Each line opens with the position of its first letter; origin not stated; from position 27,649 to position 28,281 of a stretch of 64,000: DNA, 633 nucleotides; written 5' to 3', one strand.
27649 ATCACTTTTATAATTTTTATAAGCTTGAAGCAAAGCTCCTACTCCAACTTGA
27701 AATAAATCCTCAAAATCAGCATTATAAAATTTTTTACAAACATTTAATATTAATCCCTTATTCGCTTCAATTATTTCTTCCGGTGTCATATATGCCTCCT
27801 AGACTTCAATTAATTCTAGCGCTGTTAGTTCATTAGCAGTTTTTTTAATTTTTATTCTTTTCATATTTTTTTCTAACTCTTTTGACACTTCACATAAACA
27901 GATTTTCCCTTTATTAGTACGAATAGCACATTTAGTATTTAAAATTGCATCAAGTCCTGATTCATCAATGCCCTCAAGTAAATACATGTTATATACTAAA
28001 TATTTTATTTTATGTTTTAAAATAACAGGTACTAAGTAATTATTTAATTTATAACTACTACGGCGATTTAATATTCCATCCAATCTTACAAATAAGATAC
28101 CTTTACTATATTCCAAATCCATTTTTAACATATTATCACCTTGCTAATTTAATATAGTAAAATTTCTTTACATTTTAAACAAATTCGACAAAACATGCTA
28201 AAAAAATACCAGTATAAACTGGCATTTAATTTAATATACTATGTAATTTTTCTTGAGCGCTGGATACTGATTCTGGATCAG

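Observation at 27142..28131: spoIIAA-like antagonist directly followed by a SigF/G-type sigma factor with no SpoIIAB anti-sigma kinase between them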

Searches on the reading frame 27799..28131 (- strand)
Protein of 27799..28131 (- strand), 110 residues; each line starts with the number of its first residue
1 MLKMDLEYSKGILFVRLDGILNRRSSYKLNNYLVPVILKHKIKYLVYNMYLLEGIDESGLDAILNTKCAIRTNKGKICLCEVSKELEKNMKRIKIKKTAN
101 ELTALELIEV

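Call 3: search_protein_families(library=pfam, proteins=[window:27799-28131:-], max_evalue=0.01)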
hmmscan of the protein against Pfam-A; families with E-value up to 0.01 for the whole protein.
window:27799-28131:- (110 aa): 1 family
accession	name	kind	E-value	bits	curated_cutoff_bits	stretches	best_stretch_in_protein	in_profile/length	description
PF01740.26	STAS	-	2.9e-11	43.5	22.6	1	4-97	2-95/106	STAS domain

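Call 4: search_protein_families(library=ncbifam, proteins=[window:27799-28131:-], max_evalue=0.01)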
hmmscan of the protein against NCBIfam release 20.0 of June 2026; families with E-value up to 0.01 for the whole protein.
window:27799-28131:- (110 aa): 3 families
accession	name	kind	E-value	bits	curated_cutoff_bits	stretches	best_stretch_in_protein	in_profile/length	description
TIGR02886.1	spore_II_AA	equivalog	2.9e-10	40.1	114.75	1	4-90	1-87/106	anti-sigma F factor antagonist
TIGR00377.1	ant_ant_sig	superfamily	4.2e-10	39.5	53.45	1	2-90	3-91/108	anti-sigma factor antagonist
TIGR00815.1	sulP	subfamily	0.0023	16.5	380.45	1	37-101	491-555/565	sulfate permease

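Call 19: search_solved_structures(query=window:27799-28131:-, max_evalue=1, show_alignments=4)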
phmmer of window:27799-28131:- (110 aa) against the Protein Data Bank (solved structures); distinct sequences matched with E-value up to 1: 5.
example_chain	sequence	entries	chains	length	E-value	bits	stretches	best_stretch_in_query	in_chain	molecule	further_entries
1th8_B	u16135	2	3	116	3.2e-08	36.9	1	2-88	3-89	Anti-sigma F factor antagonist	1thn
1tid_B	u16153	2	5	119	4.8e-08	36.3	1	2-88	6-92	Anti-sigma F factor antagonist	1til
1auz_A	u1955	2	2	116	1.6e-05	28.3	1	2-88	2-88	SPOIIAA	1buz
4r2h_A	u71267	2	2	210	0.2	15.1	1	23-54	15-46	STIV B204 ATPase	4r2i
4kfr_A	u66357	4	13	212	0.22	15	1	22-54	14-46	Genome packaging NTPase B204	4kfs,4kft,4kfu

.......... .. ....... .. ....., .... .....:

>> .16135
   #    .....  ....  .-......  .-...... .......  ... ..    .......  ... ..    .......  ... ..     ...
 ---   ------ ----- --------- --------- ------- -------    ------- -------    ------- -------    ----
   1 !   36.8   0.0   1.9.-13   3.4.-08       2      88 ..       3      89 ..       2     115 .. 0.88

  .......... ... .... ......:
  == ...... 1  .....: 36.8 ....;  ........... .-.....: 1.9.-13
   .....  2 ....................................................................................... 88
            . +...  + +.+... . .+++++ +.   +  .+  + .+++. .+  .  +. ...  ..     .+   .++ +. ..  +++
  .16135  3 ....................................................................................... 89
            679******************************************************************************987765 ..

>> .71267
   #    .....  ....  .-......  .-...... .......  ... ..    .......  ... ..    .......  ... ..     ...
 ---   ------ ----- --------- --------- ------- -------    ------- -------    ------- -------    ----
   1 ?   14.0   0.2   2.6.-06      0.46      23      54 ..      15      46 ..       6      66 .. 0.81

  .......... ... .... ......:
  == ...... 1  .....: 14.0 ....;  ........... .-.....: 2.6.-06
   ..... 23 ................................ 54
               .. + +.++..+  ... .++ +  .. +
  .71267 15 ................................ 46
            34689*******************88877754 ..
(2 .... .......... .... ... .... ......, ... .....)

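Call 45: search_protein_representatives(protein=window:27799-28131:-)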
Query: 110 residues. Proteins with E-value up to 0.001 (for the whole library): 242; up to 1e-10: 65; up to 1e-30: 2. The best 150 are listed.
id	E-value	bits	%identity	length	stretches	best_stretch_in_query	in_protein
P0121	8.1e-33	128.7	56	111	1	1-110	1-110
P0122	4.5e-31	123.1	58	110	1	1-109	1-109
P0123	8.6e-30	119.0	54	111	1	3-108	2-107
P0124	1.1e-27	112.2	50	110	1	1-110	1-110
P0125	1.1e-25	105.9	52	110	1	1-109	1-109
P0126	3.4e-25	104.3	56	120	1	1-102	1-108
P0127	1.0e-24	102.8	49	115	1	2-108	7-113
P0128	2.7e-22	95.0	46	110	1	1-110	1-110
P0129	8.7e-22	93.3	64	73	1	38-110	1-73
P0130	1.4e-21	92.6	45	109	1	1-109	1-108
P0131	4.7e-21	91.0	46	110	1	1-109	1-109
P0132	2.2e-20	88.8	44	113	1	1-108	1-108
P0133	3.8e-20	88.1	45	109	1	2-109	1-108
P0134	4.0e-20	88.0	41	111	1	1-109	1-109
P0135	9.1e-20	86.9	45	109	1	1-109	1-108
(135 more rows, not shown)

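Call 61: find_homologous_proteins(query=A2, max_evalue=0.00001)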
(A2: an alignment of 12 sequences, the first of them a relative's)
Query A2 (12 sequences) (115 aa, profile of the alignment): 575 proteins with E <= 0.00001 among 1213 candidates; the best 120 are listed.
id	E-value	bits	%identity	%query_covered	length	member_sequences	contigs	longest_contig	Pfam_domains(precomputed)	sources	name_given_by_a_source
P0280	4.6e-47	177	80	100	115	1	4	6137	PF01740.27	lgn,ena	-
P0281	5.9e-47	176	79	100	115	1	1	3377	PF01740.27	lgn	-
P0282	8.1e-47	176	79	100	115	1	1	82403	PF01740.27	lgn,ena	-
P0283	2.8e-46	174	77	100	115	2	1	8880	PF01740.27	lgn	-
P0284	3.6e-46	174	77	100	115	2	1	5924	PF01740.27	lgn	-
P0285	7.6e-46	173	77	100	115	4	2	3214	PF01740.27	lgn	-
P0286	8.1e-46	173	78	100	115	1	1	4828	PF01740.27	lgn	-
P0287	1.0e-45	172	77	100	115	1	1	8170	PF01740.27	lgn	-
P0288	1.3e-45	172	83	100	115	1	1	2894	PF01740.27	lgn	-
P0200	2.1e-45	171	100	100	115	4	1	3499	PF01740.27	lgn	-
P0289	2.6e-45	171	74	100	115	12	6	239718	PF01740.27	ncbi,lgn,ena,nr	ncbi:MAG: STAS domain-containing protein [Firmicutes bacterium]|nr:STAS domain-containing protein [B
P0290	3.3e-45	171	80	100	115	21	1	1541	PF01740.27,PF13466.13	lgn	-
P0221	3.5e-45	170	61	100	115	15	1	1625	PF01740.27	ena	-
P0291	3.9e-45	170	82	100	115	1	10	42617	PF01740.27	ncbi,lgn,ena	-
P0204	4.0e-45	170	65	100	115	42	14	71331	PF01740.27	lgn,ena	-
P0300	1.5e-44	168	70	100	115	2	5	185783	PF01740.27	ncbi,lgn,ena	-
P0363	3.0e-42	161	67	100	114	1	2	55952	PF01740.27,PF13466.13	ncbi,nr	ncbi:MAG: STAS domain-containing protein [Clostridium sp.]|nr:STAS domain-containing protein [Clostr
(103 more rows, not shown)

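Call 62: find_encoding_contigs(protein=P0289, flank=5000, max_places=1)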
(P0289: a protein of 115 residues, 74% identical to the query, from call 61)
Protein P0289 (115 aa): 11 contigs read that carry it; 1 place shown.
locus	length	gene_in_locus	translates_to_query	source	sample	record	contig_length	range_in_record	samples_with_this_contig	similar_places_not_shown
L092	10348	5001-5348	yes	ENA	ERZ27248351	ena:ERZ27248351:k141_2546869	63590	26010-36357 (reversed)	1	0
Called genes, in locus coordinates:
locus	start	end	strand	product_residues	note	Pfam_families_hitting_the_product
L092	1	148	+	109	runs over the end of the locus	-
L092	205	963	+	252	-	PF02511:Thy1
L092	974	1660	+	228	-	PF01712:dNK (weak), PF02223:Thymidylate_kin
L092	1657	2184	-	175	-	PF18955:DUF5698, PF10035:DUF2179 (weak)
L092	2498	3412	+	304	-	PF07963:N_methyl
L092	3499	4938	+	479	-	-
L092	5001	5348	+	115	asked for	PF01740:STAS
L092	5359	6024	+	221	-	PF04542:Sigma70_r2, PF06530:Phage_antitermQ (faint), PF04539:Sigma70_r3, PF04545:Sigma70_r4 (weak)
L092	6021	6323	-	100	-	PF18905:DUF5661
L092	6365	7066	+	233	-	PF01048:PNP_UDP_1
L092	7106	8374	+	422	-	PF05193:Peptidase_M16_C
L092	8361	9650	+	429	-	PF00675:Peptidase_M16, PF05193:Peptidase_M16_C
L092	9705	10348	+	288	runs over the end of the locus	PF01171:ATP_bind_3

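Call 63: find_encoding_contigs(protein=P0300, flank=5000, max_places=1)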
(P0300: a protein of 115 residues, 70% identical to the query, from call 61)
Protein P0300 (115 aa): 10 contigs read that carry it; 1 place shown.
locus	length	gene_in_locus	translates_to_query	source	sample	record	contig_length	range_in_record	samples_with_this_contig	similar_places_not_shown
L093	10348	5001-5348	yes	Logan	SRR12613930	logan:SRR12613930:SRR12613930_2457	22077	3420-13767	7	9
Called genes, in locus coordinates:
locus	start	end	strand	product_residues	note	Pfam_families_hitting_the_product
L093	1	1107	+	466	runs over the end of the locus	PF22564:HAAS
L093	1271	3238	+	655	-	PF07963:N_methyl (weak), PF13540:RCC1_2 (faint), PF25390:WD40_RLD, PF00415:RCC1, PF25390:WD40_RLD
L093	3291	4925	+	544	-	-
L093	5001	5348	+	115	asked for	PF01740:STAS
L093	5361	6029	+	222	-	PF04542:Sigma70_r2, PF04539:Sigma70_r3, PF04545:Sigma70_r4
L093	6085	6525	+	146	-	PF03862:SpoVAC_SpoVAEB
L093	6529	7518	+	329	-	PF07451:SpoVAD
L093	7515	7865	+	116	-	PF03862:SpoVAC_SpoVAEB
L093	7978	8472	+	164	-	PF04542:Sigma70_r2, PF08281:Sigma70_r4_2, PF04545:Sigma70_r4 (weak)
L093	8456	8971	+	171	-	-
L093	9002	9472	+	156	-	-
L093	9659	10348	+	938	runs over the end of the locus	PF00005:ABC_tran (faint), PF02463:SMC_N (faint), PF03193:RsgA_GTPase (faint), PF13191:AAA_16 (faint), PF13555:AAA_29 (faint), PF20703:nSTAND1 (faint), PF17760:UvrA_inter, PF17755:UvrA_DNA-bind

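Call 64: find_encoding_contigs(protein=P0363, flank=5000, max_places=1)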
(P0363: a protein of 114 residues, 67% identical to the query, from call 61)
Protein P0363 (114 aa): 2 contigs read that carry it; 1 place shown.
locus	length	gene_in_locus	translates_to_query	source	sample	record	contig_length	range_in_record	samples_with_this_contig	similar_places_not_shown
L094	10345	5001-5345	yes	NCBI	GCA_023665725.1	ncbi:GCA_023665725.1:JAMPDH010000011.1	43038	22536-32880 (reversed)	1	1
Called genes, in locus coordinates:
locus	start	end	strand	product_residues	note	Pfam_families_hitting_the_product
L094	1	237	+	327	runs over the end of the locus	PF03193:RsgA_GTPase, PF01926:MMR_HSR1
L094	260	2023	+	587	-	PF01935:DUF87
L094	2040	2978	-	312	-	PF04055:Radical_SAM, PF16199:Radical_SAM_C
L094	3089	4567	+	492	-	PF03606:DcuC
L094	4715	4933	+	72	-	-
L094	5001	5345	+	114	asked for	PF01740:STAS, PF13466:STAS_2 (weak)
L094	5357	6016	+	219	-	PF04542:Sigma70_r2, PF04539:Sigma70_r3 (weak), PF04545:Sigma70_r4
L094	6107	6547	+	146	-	PF03862:SpoVAC_SpoVAEB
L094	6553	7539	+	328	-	PF07451:SpoVAD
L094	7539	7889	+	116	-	PF03862:SpoVAC_SpoVAEB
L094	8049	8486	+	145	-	-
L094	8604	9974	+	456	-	PF28494:GlyRS_ins_1 (faint), PF00587:tRNA-synt_2b, PF03129:HGTP_anticodon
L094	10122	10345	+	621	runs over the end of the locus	-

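Call 75: predict_structure(alignment_id=A3)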
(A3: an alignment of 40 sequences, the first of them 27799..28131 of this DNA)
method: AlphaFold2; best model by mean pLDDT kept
length: 110 residues; sequences in the alignment: 40
mean_pLDDT: 93.0   pTM: 0.84
mean pLDDT of the five models: 93.0, 92.4, 91.9, 91.0, 90.2
residues with pLDDT >= 90: 94; 70-90: 15; 50-70: 1; < 50: 0
segments of 3 or more residues with pLDDT < 50: none
pLDDT, mean of each block of 10 residues (from residue 1): 93 96 94 95 96 95 95 95 90 89 85
secondary structure, 60 per line:
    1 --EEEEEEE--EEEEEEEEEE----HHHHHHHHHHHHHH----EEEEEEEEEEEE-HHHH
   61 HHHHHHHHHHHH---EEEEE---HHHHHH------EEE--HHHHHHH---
elements in order: E3-9 E12-21 H26-39 E44-55 H57-72 E76-80 H84-89 E96-98 H101-107

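Call 78: fold_search(model_id=the predicted structure, library=pdb)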
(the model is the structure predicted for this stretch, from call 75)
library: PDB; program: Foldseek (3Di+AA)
matches with E <= 10: 1059; with E <= 0.001: 44
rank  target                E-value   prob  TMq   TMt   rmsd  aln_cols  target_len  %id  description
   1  1thn_B                2.7e-10  1.00  0.92  0.89   1.5       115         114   30  Crystal Structures of the ADP and ATP bound forms of the Bacillus Anti-sigma factor SpoIIAB in complex with the Anti-a (released 2004-06-15)
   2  1th8_B                4.2e-10  1.00  0.91  0.87   1.7       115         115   30  Crystal Structures of the ADP and ATP bound forms of the Bacillus Anti-sigma factor SpoIIAB in complex with the Anti-a (released 2004-06-15)
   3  1tid_B                1.9e-09  1.00  0.86  0.80   2.7       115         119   30  Crystal Structures of the ADP and ATP bound forms of the Bacillus Anti-sigma factor SpoIIAB in complex with the Anti-a (released 2004-06-15)
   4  1til_B                1.9e-09  1.00  0.84  0.79   2.6       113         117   29  Crystal Structures of the ADP and ATP bound forms of the Bacillus Anti-sigma factor SpoIIAB in complex with the Anti-a (released 2004-06-15)
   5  1tid_D                7.6e-09  1.00  0.92  0.86   1.5       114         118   30  Crystal Structures of the ADP and ATP bound forms of the Bacillus Anti-sigma factor SpoIIAB in complex with the Anti-a (released 2004-06-15)
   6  4hyl_B                2.0e-08  1.00  0.80  0.77   2.5       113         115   18  The crystal structure of an anti-sigma-factor antagonist from Haliangium ochraceum DSM 14365 (released 2012-11-28)
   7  1h4z                  2.1e-08  1.00  0.79  0.79   2.5       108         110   18  Structure of the Anti-Sigma Factor Antagonist SpoIIAA in its Unphosphorylated Form (released 2001-07-06)
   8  4hyl_A                2.4e-07  1.00  0.85  0.83   2.0       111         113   20  The crystal structure of an anti-sigma-factor antagonist from Haliangium ochraceum DSM 14365 (released 2012-11-28)
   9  6m36_B                3.4e-07  1.00  0.80  0.88   1.6       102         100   18  The crystal structure of B. subtilis RsbV/RsbW complex in the monoclinic crystal form (released 2020-07-15)
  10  1vc1_A                6.8e-07  1.00  0.84  0.84   1.8       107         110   19  Crystal structure of the TM1442 protein from Thermotoga maritima, a homolog of the Bacillus subtilis general stress re (released 2004-09-28)
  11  6m36_H                6.8e-07  1.00  0.80  0.87   1.7       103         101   18  The crystal structure of B. subtilis RsbV/RsbW complex in the monoclinic crystal form (released 2020-07-15)
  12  6m36_D                2.6e-06  1.00  0.75  0.83   5.3       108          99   18  The crystal structure of B. subtilis RsbV/RsbW complex in the monoclinic crystal form (released 2020-07-15)
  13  3f43                  3.4e-06  1.00  0.85  0.80   2.2       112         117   16  Crystal structure of a putative anti-sigma factor antagonist (tm1081) from thermotoga maritima at 1.59 A resolution (released 2008-11-25)
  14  1h4x_A                5.0e-06  1.00  0.81  0.80   2.2       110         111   18  Structure of the Bacillus Cell Fate Determinant SpoIIAA in the Phosphorylated Form (released 2001-07-06)
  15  1h4y_A                7.3e-06  1.00  0.83  0.80   2.0       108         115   18  Structure of the Anti-Sigma Factor Antagonist SpoIIAA in its Unphosphorylated Form (released 2001-07-06)
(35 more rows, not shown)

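Call 84: search_protein_families(library=ncbifam, proteins=[L093:5361-6029:+, L094:5357-6016:+, L092:5359-6024:+, L093:5001-5348:+], max_evalue=0.00001)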
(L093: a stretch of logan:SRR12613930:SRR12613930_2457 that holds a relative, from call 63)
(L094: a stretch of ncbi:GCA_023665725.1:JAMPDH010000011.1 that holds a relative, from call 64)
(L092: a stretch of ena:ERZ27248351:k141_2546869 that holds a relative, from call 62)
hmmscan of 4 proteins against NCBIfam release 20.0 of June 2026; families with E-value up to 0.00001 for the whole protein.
L093:5361-6029:+ (222 aa): 40 families (the best 25 are shown)
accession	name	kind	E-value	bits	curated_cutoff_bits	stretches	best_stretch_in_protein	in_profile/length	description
TIGR02980.1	SigBFG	subfamily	2e-57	194.5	234.35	1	5-220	5-226/227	SigB/SigF/SigG family RNA polymerase sigma factor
TIGR02885.1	spore_sigF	equivalog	5.8e-56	189.9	321.45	1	5-220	13-231/231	RNA polymerase sporulation sigma factor SigF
NF004052.0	PRK05572.1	subfamily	1.1e-55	188.8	311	1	5-220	34-250/252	SigF/SigG family RNA polymerase sporulation sigma factor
NF006071.0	PRK08215.1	equivalog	7.3e-43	147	372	1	7-219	41-256/258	RNA polymerase sporulation sigma factor SigG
TIGR02850.1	spore_sigG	equivalog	6.2e-39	134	457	1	7-218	38-252/254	RNA polymerase sporulation sigma factor SigG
NF005514.0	PRK07122.1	subfamily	2.2e-38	131.9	372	1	15-220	52-263/264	RNA polymerase sigma factor SigF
TIGR02941.1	Sigma_B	equivalog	5.7e-35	121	315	1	6-218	32-251/255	RNA polymerase sigma factor SigB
NF005644.0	PRK07408.1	subfamily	9.3e-35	120.5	261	1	9-220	33-253/258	RNA polymerase sigma factor SigF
TIGR02479.1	FliA_WhiG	subfamily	1.3e-27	97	189.6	1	27-220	24-223/224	FliA/WhiG family RNA polymerase sigma factor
TIGR02937.1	sigma70-ECF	superfamily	8.3e-26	90.6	42.9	1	4-220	2-165/165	sigma-70 family RNA polymerase sigma factor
TIGR02997.1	Sig70-cyanoRpoD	subfamily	8.8e-22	77.7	384.5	1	8-217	79-298/298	RNA polymerase sigma factor, RpoD/SigA family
NF005413.0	PRK06986.1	subfamily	7.6e-21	75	201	1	30-220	44-236/241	RNA polymerase sigma factor FliA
NF004471.0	PRK05803.1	subfamily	9.4e-19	67.6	252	2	7-78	54-126/235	RNA polymerase sporulation sigma factor SigK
NF004935.0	PRK06288.1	equivalog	9.9e-19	68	343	1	29-220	63-262/270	RNA polymerase sigma factor WhiG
TIGR02393.1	RpoD_Cterm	equivalog_domain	1.3e-18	67.5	354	1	7-219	4-227/238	RNA polymerase sigma factor RpoD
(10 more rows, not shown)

L094:5357-6016:+ (219 aa): 43 families (the best 25 are shown)
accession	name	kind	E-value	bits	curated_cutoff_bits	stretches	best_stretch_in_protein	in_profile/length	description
TIGR02980.1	SigBFG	subfamily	6.6e-52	176.5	234.35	1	4-217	5-226/227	SigB/SigF/SigG family RNA polymerase sigma factor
TIGR02885.1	spore_sigF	equivalog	2.4e-50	171.5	321.45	1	4-217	13-231/231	RNA polymerase sporulation sigma factor SigF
NF004052.0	PRK05572.1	subfamily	1.3e-48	165.7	311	1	5-218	35-251/252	SigF/SigG family RNA polymerase sporulation sigma factor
NF006071.0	PRK08215.1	equivalog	3.1e-37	128.6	372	1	4-217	39-257/258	RNA polymerase sporulation sigma factor SigG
TIGR02941.1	Sigma_B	equivalog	8.3e-34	117.2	315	1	3-216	30-252/255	RNA polymerase sigma factor SigB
TIGR02850.1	spore_sigG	equivalog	9.1e-34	117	457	1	5-215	37-252/254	RNA polymerase sporulation sigma factor SigG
TIGR02479.1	FliA_WhiG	subfamily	7.9e-29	101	189.6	1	13-217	11-223/224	FliA/WhiG family RNA polymerase sigma factor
NF005644.0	PRK07408.1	subfamily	3e-28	99.2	261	1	6-218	31-254/258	RNA polymerase sigma factor SigF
NF005514.0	PRK07122.1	subfamily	5.7e-27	94.5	372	1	18-217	56-263/264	RNA polymerase sigma factor SigF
TIGR02937.1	sigma70-ECF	superfamily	6.2e-27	94.2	42.9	1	4-216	3-164/165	sigma-70 family RNA polymerase sigma factor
NF005413.0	PRK06986.1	subfamily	1.2e-22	81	201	1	12-218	27-237/241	RNA polymerase sigma factor FliA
NF004471.0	PRK05803.1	subfamily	5.1e-20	71.7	252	2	4-76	52-125/235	RNA polymerase sporulation sigma factor SigK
TIGR02393.1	RpoD_Cterm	equivalog_domain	8.1e-20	71.4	354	1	5-216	3-227/238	RNA polymerase sigma factor RpoD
TIGR02997.1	Sig70-cyanoRpoD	subfamily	1.3e-19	70.6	384.5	1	5-213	77-297/298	RNA polymerase sigma factor, RpoD/SigA family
NF005809.0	PRK07670.1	equivalog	3.5e-18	66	326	1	23-219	48-252/255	FliA/WhiG family RNA polymerase sigma factor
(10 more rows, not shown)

L092:5359-6024:+ (221 aa): 43 families (the best 25 are shown)
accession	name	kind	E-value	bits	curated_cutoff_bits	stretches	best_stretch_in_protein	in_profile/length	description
TIGR02980.1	SigBFG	subfamily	8.3e-53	179.4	234.35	1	5-219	5-226/227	SigB/SigF/SigG family RNA polymerase sigma factor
TIGR02885.1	spore_sigF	equivalog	5.3e-52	176.9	321.45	1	5-219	13-231/231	RNA polymerase sporulation sigma factor SigF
NF004052.0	PRK05572.1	subfamily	4.5e-51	173.8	311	1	5-220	34-251/252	SigF/SigG family RNA polymerase sporulation sigma factor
NF006071.0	PRK08215.1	equivalog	1.9e-38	132.5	372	1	7-218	41-256/258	RNA polymerase sporulation sigma factor SigG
TIGR02850.1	spore_sigG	equivalog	6.4e-36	124.1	457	1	7-217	38-252/254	RNA polymerase sporulation sigma factor SigG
NF005644.0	PRK07408.1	subfamily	1.1e-33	116.9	261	1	7-219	31-253/258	RNA polymerase sigma factor SigF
TIGR02941.1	Sigma_B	equivalog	2.4e-31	109.1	315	1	6-217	32-251/255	RNA polymerase sigma factor SigB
NF005514.0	PRK07122.1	subfamily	1.4e-25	90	372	1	22-219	59-263/264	RNA polymerase sigma factor SigF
TIGR02937.1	sigma70-ECF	superfamily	2.9e-25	88.8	42.9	1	4-219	2-165/165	sigma-70 family RNA polymerase sigma factor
TIGR02479.1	FliA_WhiG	subfamily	1.2e-23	84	189.6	1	16-219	13-223/224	FliA/WhiG family RNA polymerase sigma factor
NF005413.0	PRK06986.1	subfamily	1.1e-18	68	201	1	28-220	42-237/241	RNA polymerase sigma factor FliA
TIGR02997.1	Sig70-cyanoRpoD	subfamily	3.7e-17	62.6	384.5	1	7-216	78-298/298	RNA polymerase sigma factor, RpoD/SigA family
NF004471.0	PRK05803.1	subfamily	1.5e-15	57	252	1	7-78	54-126/235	RNA polymerase sporulation sigma factor SigK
TIGR02393.1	RpoD_Cterm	equivalog_domain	6e-15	55.5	354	1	7-217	4-226/238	RNA polymerase sigma factor RpoD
NF005809.0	PRK07670.1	equivalog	1.8e-14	53.9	326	1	18-219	42-250/255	FliA/WhiG family RNA polymerase sigma factor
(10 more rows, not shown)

L093:5001-5348:+ (115 aa): 2 families
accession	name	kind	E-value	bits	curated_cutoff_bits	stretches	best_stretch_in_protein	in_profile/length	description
TIGR02886.1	spore_II_AA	equivalog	2.5e-13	49.9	114.75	1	6-106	3-102/106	anti-sigma F factor antagonist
TIGR00377.1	ant_ant_sig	superfamily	8.3e-13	48.2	53.45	1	2-100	3-100/108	anti-sigma factor antagonist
